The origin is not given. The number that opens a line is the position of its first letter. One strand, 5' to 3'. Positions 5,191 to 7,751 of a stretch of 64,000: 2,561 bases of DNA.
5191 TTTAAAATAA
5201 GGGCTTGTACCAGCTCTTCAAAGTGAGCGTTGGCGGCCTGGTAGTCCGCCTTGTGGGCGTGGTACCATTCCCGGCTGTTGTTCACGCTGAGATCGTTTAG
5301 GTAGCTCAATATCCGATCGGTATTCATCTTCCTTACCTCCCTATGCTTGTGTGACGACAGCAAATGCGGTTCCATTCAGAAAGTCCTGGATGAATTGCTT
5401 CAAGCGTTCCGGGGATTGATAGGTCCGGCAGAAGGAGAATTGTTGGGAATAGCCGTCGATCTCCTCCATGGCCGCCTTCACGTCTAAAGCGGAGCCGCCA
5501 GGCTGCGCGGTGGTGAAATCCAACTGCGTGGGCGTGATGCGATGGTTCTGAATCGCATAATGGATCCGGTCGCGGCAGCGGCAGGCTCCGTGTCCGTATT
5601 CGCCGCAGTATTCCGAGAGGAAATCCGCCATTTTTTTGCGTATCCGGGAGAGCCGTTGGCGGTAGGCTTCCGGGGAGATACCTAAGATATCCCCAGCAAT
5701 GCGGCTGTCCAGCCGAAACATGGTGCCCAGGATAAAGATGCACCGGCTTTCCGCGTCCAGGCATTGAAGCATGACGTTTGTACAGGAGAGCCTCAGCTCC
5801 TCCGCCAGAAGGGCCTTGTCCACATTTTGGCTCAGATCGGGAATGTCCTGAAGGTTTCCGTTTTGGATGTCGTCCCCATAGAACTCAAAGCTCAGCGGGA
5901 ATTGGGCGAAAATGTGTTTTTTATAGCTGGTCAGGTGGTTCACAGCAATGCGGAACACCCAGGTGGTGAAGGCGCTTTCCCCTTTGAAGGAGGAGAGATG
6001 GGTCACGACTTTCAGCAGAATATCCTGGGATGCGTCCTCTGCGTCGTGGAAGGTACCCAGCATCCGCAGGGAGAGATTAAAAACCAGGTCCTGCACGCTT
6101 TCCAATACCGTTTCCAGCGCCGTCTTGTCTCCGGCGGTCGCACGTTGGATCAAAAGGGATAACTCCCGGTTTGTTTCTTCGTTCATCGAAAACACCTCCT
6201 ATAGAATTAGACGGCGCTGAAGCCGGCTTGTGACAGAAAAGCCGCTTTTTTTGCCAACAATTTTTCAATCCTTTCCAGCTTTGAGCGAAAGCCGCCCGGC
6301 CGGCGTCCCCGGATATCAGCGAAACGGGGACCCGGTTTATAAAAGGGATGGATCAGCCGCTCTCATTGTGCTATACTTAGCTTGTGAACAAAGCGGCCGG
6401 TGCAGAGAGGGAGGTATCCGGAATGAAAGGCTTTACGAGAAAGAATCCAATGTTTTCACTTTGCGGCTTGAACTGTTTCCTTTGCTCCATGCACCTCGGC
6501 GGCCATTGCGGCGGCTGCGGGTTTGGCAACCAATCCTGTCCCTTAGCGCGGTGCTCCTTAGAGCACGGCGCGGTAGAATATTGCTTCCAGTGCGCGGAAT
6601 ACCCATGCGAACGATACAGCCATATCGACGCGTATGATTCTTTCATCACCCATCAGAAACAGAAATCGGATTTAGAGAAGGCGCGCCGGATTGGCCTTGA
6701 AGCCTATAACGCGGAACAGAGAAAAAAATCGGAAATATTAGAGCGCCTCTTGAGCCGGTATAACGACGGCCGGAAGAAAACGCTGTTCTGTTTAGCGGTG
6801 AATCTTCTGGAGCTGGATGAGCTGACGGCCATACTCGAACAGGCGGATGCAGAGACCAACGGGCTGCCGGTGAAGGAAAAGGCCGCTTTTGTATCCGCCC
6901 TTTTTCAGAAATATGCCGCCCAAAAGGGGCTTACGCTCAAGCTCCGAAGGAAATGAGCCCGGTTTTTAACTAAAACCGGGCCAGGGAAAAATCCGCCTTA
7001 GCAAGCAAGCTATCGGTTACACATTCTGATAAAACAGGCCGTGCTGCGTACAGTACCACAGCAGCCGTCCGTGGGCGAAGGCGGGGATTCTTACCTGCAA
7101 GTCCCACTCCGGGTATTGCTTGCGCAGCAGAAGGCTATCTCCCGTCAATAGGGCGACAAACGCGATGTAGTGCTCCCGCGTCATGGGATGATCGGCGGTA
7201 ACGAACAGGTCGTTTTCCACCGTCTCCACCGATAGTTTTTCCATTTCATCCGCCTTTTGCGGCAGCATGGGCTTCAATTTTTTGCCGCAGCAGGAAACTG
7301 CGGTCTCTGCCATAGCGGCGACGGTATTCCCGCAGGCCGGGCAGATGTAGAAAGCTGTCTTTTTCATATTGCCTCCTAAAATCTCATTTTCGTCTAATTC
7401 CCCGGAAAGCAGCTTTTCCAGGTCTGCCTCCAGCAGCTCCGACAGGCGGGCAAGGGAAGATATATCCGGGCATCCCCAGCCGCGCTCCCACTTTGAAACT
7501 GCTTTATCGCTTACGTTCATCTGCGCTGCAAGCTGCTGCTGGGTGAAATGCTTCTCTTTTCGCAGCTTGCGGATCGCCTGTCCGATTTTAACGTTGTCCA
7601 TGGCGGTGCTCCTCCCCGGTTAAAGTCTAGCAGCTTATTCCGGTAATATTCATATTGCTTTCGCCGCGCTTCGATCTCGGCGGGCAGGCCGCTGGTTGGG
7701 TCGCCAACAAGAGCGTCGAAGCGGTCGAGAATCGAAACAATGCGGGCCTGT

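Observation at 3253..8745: Two orphan, inverted hsdS genes share a 63-bp perfect inverted repeat and enclose a regulator cargo; no hsdM, hsdR or recombinase in the window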

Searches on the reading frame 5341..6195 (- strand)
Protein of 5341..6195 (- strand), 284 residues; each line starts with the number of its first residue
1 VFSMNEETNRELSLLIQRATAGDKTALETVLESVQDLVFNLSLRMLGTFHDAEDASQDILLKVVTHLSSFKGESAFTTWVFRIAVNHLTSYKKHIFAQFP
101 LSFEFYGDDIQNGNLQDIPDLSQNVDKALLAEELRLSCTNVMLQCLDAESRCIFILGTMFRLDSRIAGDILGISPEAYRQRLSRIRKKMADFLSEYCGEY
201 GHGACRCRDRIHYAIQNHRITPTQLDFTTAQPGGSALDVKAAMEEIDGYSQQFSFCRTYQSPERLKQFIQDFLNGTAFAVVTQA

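Call 7: search_protein_families(library=pfam, proteins=[window:5341-6195:-], max_evalue=0.01)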
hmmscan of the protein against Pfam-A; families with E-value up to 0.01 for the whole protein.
window:5341-6195:- (284 aa): 3 families
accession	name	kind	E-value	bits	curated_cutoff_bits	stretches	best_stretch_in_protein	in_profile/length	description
PF04542.20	Sigma70_r2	-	2.6e-11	43.6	24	1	32-91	3-64/71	Sigma-70 region 2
PF12645.13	HTH_16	-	3.1e-05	24.4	22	1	15-71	3-65/65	Helix-turn-helix domain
PF08281.18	Sigma70_r4_2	-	4.9e-05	23.3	25.7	1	142-189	7-54/54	Sigma-70, region 4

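Call 57: search_protein_families(library=padloc, proteins=[window:5341-6195:-], max_evalue=0.001)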
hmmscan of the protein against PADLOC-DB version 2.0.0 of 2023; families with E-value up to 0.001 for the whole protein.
window:5341-6195:- (284 aa): 0 families

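Call 58: search_protein_families(library=ncbifam, proteins=[window:5341-6195:-], max_evalue=0.001)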
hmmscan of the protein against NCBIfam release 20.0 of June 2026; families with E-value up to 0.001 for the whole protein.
window:5341-6195:- (284 aa): 59 families (the best 25 are shown)
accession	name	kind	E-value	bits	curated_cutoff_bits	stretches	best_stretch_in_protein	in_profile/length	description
NF008888.0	PRK11922.1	equivalog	5e-19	68.8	204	1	11-198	16-201/231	RNA polymerase sigma factor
TIGR02937.1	sigma70-ECF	superfamily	3e-18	66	42.9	1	26-191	2-163/165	sigma-70 family RNA polymerase sigma factor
NF006089.0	PRK08241.1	subfamily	9.3e-17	61.1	240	1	14-191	11-202/343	RNA polymerase subunit sigma-70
TIGR02948.1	SigW_bacill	equivalog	4e-16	59.6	243.1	1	15-189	8-180/187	RNA polymerase sigma factor SigW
NF009166.1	PRK12513.1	equivalog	4.9e-16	59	206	1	14-196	11-189/193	RNA polymerase sigma factor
NF007223.0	PRK09641.1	equivalog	8.9e-16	58.3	209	1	15-189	8-180/187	RNA polymerase sigma factor SigW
TIGR02939.1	RpoE_Sigma70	equivalog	2e-15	57.3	236.15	1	13-93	8-88/190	RNA polymerase sigma factor RpoE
NF004113.0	PRK05602.1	equivalog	2.8e-15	56.5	208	1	13-195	33-203/211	RNA polymerase sigma factor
NF007225.0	PRK09643.1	equivalog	1.1e-14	54.6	190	1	13-197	15-186/204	RNA polymerase sigma factor SigM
NF007222.0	PRK09640.1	equivalog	2.8e-14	53.1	194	1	3-97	4-99/188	RNA polymerase sigma factor SigX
NF007216.0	PRK09638.1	equivalog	2.9e-14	53.2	194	1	13-93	6-86/180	RNA polymerase sigma factor SigY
NF009171.0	PRK12518.1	equivalog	3.2e-14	53.2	208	1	6-195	8-186/191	RNA polymerase sigma factor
TIGR02957.1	SigX4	subfamily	7e-13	48.4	323.25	1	32-191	4-154/281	RNA polymerase sigma-70 factor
NF009190.0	PRK12538.1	equivalog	4.8e-12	46.1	303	1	14-88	52-127/233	RNA polymerase sigma factor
NF009168.0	PRK12515.1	subfamily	8.5e-12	44.9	236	1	14-195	11-181/189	RNA polymerase sigma factor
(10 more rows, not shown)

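Call 59: find_homologous_proteins(query=window:5341-6186:-, max_evalue=1e-20)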
Query window:5341-6186:- (281 aa): 4821 proteins with E <= 1e-20 among 5261 candidates; the best 120 are listed.
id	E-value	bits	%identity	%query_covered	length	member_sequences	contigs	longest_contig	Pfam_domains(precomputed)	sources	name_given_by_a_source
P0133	8.4e-185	630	100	100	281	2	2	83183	PF04542.21,PF12645.14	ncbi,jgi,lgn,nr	ncbi:MAG: RNA polymerase sigma factor [Provencibacterium sp.]|jgi:RNA polymerase sigma factor (sigma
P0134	1.9e-154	531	82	100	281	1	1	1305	PF04542.21,PF12645.14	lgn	-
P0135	4.0e-154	530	81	100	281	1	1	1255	PF04542.21,PF12645.14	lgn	-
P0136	7.1e-154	529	81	100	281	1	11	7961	PF04542.21,PF12645.14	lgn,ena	-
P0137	8.1e-154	529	81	100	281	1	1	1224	PF04542.21,PF12645.14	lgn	-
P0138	9.6e-154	528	81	100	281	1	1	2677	PF04542.21,PF12645.14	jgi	-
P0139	9.8e-154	528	81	100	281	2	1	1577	PF04542.21,PF12645.14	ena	-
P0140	1.2e-153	528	81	100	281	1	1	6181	PF04542.21,PF12645.14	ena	-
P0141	2.2e-153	527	81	100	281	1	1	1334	PF04542.21,PF12645.14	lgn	-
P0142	2.5e-153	527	81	100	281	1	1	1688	PF04542.21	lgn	-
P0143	3.5e-153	526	81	100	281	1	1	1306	PF04542.21,PF12645.14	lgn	-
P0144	3.9e-153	526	81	100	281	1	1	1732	PF04542.21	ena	-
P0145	6.2e-153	526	81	100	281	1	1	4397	PF04542.21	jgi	-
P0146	7.2e-153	525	81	100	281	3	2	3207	PF04542.21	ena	-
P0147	1.6e-152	524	81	100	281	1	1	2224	PF04542.21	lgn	-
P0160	2.0e-151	521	81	100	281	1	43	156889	PF04542.21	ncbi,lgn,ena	-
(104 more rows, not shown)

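Call 60: find_encoding_contigs(protein=P0160, flank=8000, max_places=5)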
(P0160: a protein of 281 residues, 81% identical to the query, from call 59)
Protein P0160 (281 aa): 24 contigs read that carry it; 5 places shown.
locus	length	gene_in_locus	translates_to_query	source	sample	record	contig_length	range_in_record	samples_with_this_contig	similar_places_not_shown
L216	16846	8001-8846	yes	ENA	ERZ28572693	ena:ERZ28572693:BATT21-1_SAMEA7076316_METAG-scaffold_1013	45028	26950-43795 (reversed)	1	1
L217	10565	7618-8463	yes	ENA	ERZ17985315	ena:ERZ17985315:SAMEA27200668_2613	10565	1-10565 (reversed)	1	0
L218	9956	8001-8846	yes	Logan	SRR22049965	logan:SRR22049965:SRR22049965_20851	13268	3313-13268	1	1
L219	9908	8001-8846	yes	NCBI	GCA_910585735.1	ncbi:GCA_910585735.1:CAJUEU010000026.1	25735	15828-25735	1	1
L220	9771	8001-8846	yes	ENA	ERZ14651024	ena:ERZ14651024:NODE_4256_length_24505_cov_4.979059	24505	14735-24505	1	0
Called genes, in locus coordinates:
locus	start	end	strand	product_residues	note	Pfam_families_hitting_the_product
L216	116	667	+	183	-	PF04542:Sigma70_r2, PF04545:Sigma70_r4 (weak), PF08281:Sigma70_r4_2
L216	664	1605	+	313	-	-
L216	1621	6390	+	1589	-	PF18657:YDG, PF00395:SLH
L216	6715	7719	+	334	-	-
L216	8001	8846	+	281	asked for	PF04542:Sigma70_r2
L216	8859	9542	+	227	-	PF09365:DUF2461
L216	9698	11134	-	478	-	PF00232:Glyco_hydro_1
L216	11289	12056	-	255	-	PF04794:YdjC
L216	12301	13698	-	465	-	PF00367:PTS_EIIB, PF02378:PTS_EIIC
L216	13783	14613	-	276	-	PF03123:CAT_RBD, PF00874:PRD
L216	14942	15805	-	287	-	PF01418:HTH_6, PF13580:SIS_2 (faint), PF01380:SIS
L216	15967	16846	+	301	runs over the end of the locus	PF20741:GKRP-like_C (faint), PF13580:SIS_2 (weak), PF22198:GKRP_SIS_2 (weak), PF22645:GKRP_SIS_N, PF01380:SIS (weak)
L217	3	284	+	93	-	?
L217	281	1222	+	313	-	-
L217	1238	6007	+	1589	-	PF18657:YDG, PF00395:SLH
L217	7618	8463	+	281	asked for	PF04542:Sigma70_r2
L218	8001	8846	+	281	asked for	PF04542:Sigma70_r2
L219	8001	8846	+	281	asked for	PF04542:Sigma70_r2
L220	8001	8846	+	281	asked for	PF04542:Sigma70_r2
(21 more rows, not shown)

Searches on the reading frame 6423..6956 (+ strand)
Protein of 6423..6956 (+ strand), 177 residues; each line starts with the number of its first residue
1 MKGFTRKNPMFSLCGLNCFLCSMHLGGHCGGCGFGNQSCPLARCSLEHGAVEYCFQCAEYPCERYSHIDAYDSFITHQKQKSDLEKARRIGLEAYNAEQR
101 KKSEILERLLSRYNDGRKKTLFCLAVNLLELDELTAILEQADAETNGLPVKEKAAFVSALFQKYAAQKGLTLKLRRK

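Call 7: search_protein_families(library=pfam, proteins=[window:6423-6956:+], max_evalue=0.01)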
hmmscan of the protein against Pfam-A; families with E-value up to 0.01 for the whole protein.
window:6423-6956:+ (177 aa): 1 family
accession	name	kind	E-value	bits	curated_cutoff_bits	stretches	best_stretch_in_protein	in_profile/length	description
PF12675.12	DUF3795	-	1.2e-05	26.1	22.6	1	10-66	1-82/83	Protein of unknown function (DUF3795)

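Call 28: find_encoding_contigs(protein=window:6423-6956:+, flank=10000, max_places=10)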
Protein window:6423-6956:+ (177 aa): 12 contigs read that carry it; 10 places shown.
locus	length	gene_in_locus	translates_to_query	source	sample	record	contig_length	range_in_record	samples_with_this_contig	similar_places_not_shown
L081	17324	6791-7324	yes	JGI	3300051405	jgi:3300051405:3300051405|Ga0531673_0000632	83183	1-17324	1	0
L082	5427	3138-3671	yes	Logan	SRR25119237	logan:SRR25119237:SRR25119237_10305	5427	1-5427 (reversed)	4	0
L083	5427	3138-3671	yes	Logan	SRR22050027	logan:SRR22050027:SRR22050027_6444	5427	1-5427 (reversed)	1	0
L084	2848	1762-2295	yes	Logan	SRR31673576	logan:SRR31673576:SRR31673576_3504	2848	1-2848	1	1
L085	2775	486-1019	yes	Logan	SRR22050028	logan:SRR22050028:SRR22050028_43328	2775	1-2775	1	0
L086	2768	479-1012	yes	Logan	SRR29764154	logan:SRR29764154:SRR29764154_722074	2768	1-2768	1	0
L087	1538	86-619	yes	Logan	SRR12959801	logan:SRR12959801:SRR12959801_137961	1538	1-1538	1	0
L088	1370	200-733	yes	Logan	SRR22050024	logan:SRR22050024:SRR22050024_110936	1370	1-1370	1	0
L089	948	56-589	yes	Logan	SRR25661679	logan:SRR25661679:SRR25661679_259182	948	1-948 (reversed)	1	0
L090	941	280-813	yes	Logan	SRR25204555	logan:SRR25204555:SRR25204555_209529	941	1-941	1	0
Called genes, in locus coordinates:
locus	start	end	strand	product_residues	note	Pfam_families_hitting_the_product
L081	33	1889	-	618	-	PF00270:DEAD, PF00271:Helicase_C, PF16124:RecQ_Zn_bind, PF09382:RQC, PF00570:HRDC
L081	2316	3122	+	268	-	PF08241:Methyltransf_11, PF08242:Methyltransf_12 (weak), PF13649:Methyltransf_25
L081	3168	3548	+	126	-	PF18899:DUF5655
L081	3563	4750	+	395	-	PF01420:Methylase_S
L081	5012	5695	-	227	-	PF09365:DUF2461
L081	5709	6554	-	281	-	PF12645:HTH_16 (faint), PF04542:Sigma70_r2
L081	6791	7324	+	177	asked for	-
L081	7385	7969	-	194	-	PF12844:HTH_19 (weak), PF13560:HTH_31 (weak), PF01381:HTH_3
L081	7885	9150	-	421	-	PF01420:Methylase_S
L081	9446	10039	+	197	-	PF00881:Nitroreductase, PF14512:TM1586_NiRdase (faint)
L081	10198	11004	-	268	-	PF08543:Phos_pyr_kin, PF00294:PfkB (weak)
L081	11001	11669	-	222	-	PF00702:Hydrolase, PF12710:HAD, PF13419:HAD_2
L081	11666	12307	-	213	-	PF02581:TMP-TENI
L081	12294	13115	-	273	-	PF02110:HK, PF08543:Phos_pyr_kin (weak)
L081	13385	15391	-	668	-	PF13802:Gal_mutarotas_2, PF01055:Glyco_hydro_31_2nd, PF21365:Glyco_hydro_31_3rd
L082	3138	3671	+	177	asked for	-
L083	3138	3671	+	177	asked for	-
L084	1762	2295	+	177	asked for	-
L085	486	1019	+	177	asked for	-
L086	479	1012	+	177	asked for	-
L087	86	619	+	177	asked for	-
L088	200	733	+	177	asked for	-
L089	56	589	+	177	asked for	-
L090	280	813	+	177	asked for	-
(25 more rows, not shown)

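Call 57: search_protein_families(library=padloc, proteins=[window:6423-6956:+], max_evalue=0.001)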
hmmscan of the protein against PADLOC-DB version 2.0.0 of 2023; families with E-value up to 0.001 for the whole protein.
window:6423-6956:+ (177 aa): 0 families

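Call 58: search_protein_families(library=ncbifam, proteins=[window:6423-6956:+], max_evalue=0.001)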
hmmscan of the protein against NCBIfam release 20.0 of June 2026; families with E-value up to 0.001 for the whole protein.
window:6423-6956:+ (177 aa): 0 families

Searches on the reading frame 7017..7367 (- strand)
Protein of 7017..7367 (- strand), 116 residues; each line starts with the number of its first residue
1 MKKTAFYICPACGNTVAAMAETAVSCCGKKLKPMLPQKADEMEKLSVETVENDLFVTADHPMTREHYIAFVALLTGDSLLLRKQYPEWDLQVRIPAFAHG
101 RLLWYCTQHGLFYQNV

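Call 64: find_encoding_contigs(protein=window:7017-7367:-, flank=10000, max_places=8)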
Protein window:7017-7367:- (116 aa): 2 contigs read that carry it; 1 place shown.
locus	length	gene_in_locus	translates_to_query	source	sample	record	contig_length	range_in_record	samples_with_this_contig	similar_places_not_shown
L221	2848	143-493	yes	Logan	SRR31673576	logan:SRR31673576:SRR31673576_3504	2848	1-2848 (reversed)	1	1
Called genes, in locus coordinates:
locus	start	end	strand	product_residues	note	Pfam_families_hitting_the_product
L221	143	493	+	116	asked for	-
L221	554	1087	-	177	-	-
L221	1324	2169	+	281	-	PF12645:HTH_16 (faint), PF04542:Sigma70_r2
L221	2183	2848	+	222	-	?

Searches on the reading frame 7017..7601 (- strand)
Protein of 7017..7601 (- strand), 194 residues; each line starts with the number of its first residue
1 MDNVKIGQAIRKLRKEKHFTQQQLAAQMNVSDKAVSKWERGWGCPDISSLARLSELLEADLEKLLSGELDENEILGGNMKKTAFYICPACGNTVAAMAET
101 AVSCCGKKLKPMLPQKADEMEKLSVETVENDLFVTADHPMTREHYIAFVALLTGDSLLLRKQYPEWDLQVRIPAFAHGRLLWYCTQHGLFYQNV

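Call 7: search_protein_families(library=pfam, proteins=[window:7017-7601:-], max_evalue=0.01)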
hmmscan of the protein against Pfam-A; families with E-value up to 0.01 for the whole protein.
window:7017-7601:- (194 aa): 7 families
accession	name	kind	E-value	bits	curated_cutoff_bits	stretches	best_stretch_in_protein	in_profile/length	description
PF01381.28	HTH_3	-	5.1e-12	46.1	23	1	10-63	1-54/55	Helix-turn-helix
PF12844.13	HTH_19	-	1.4e-07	31.8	30.2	1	7-68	1-62/64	Helix-turn-helix domain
PF13560.12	HTH_31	-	7.2e-07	29.9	27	1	6-62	2-59/64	Helix-turn-helix domain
PF01880.24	Desulfoferrodox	-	8.4e-05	23.5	22.2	1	135-190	33-95/98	Desulfoferrodoxin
PF13443.12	HTH_26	-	0.0007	20.2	22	1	10-65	2-58/63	Cro/C1-type HTH DNA-binding domain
PF13744.12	HTH_37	-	0.00092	19.4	27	1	5-41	18-54/80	Helix-turn-helix domain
PF08279.18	HTH_11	-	0.0081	16.5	25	0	10-37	6-34/55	HTH domain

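Call 57: search_protein_families(library=padloc, proteins=[window:7017-7601:-], max_evalue=0.001)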
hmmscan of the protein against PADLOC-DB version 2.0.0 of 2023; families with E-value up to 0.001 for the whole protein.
window:7017-7601:- (194 aa): 17 families
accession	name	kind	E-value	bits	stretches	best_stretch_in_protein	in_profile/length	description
PDLC02926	HTH_VI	-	2.1e-11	41.9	1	5-73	1-69/92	-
PDLC03951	RmrA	-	4e-09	33.9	1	8-66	11-69/400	-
PDLC04775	PDC-M69A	-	9.5e-09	33.8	1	5-69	7-71/113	-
PDLC03954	RmrA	-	1.4e-08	32.1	1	7-68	12-73/380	-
PDLC03952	RmrA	-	1.3e-07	28.8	1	6-61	23-78/395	-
PDLC03945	RmrA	-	3.4e-06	24.5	1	6-68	3-65/394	-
PDLC04142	capH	-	4.2e-06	25.8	1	4-83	5-75/103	capH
PDLC04760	PDC-M64C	-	8e-06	24.2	1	4-61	25-82/93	-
PDLC03949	RmrA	-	9.7e-06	22.7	1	14-66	11-63/363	-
PDLC03947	RmrA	-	1.5e-05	22.1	1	3-59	9-65/383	-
PDLC04757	PDC-M64B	-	3.4e-05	21.8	1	3-60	27-84/128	-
PDLC03956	RmrA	-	7.5e-05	19.9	1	19-64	23-68/399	-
PDLC03955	RmrA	-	0.00015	19.1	1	13-59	28-74/371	-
PDLC04758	PDC-M64B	-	0.00016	20.1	1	3-61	28-86/123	-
PDLC03944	RmrA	-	0.00018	18.7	1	7-58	8-59/384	-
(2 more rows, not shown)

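Call 58: search_protein_families(library=ncbifam, proteins=[window:7017-7601:-], max_evalue=0.001)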
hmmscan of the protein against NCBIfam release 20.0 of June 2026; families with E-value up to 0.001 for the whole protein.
window:7017-7601:- (194 aa): 14 families
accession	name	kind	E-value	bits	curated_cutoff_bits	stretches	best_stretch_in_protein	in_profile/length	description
NF041951.1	phage_RstR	subfamily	8.3e-11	42.1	80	1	5-70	2-67/108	RstR family transcriptional repressor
NF007257.0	PRK09706.1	subfamily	1.3e-09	38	101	1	1-71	1-71/135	transcriptional repressor DicA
TIGR03070.1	couple_hipB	subfamily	5.5e-09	35.8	71.65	1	5-60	2-57/58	type II toxin-antitoxin system Y4mF family antitoxin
TIGR03830.1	CxxCG_CxxCG_HTH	subfamily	9.2e-09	35.2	61.8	1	3-47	63-107/127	type II TA system antitoxin MqsA family protein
TIGR00320.1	dfx_rbo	equivalog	5.3e-08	33.1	146.9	1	82-190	5-122/125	desulfoferrodoxin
NF006015.0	PRK08154.1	subfamily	5.4e-07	29.1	204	1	5-69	30-94/314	anaerobic benzoate catabolism transcriptional regulator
NF047948.1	male_kill_WMK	equivalog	6.6e-07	29.1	300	1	4-72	161-228/300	WO male-killing family protein Wmk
NF046032.1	TransRegSlrRBacil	equivalog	2.3e-06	27.7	250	1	6-68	2-65/149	HTH-type transcriptional regulator SlrR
TIGR00270.2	TIGR00270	equivalog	4.6e-06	26.5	110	1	8-63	78-133/159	multiprotein bridging factor aMBF1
NF052239.1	antitox_spr1629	equivalog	1.2e-05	24.6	335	1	6-62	3-59/377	spr1629 family repressor/antitoxin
NF003162.0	PRK04140.1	equivalog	4.3e-05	22.7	263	1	7-63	128-184/317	transcriptional regulator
NF047542.1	telomere_Tap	equivalog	8.5e-05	21.4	600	1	11-66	23-78/695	telomere-associated protein Tap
TIGR00332.1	neela_ferrous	domain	0.00028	21.2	61.9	0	133-190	31-98/107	desulfoferrodoxin ferrous iron-binding domain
NF010465.0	PRK13890.1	equivalog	0.00038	20.6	96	1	9-73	9-74/121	conjugal transfer protein TrbA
